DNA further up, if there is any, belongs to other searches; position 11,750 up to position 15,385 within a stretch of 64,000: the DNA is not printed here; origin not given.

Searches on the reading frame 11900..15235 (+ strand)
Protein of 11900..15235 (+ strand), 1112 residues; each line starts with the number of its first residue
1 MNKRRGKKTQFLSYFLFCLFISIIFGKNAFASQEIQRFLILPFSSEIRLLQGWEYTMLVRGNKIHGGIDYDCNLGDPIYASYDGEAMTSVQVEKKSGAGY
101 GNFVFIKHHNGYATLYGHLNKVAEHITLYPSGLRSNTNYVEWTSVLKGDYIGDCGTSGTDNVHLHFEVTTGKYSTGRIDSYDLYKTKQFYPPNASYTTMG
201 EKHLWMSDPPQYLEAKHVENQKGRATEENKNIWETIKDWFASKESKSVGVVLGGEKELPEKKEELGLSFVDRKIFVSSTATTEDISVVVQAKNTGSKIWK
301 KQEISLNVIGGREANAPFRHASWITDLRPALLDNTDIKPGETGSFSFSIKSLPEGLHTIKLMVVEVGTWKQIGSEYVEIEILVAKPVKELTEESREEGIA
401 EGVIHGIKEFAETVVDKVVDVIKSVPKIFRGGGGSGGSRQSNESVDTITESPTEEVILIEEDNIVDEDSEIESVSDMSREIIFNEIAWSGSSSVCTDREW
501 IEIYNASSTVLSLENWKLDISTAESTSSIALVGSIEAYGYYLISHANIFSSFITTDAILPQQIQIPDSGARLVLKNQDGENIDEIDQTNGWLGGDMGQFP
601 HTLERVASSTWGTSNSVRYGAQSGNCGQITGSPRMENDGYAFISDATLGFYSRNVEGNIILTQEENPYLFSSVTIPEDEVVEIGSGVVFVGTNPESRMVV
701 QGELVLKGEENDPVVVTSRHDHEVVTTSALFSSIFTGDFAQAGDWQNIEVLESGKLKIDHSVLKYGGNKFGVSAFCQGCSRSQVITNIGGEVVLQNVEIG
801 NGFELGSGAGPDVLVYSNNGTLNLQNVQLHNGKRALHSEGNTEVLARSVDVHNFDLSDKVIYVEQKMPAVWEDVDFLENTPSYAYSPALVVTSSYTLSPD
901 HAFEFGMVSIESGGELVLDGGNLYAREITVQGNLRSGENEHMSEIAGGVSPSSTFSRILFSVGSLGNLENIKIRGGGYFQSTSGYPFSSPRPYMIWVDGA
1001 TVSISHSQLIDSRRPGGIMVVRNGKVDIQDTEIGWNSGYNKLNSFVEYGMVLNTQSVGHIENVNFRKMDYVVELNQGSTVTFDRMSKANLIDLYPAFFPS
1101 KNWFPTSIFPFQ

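Call 48: search_protein_families(library=pfam, proteins=[window:11900-15235:+], max_evalue=0.001)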
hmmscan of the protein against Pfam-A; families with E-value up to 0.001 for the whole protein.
window:11900-15235:+ (1112 aa): 2 families
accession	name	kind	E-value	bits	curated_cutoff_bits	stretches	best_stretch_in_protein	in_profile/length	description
PF01551.29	Peptidase_M23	-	2.1e-16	60.3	28.7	1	64-170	2-89/96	Peptidase family M23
PF00932.25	LTD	-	1.1e-10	42.2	34.3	1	479-588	6-108/109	Lamin Tail Domain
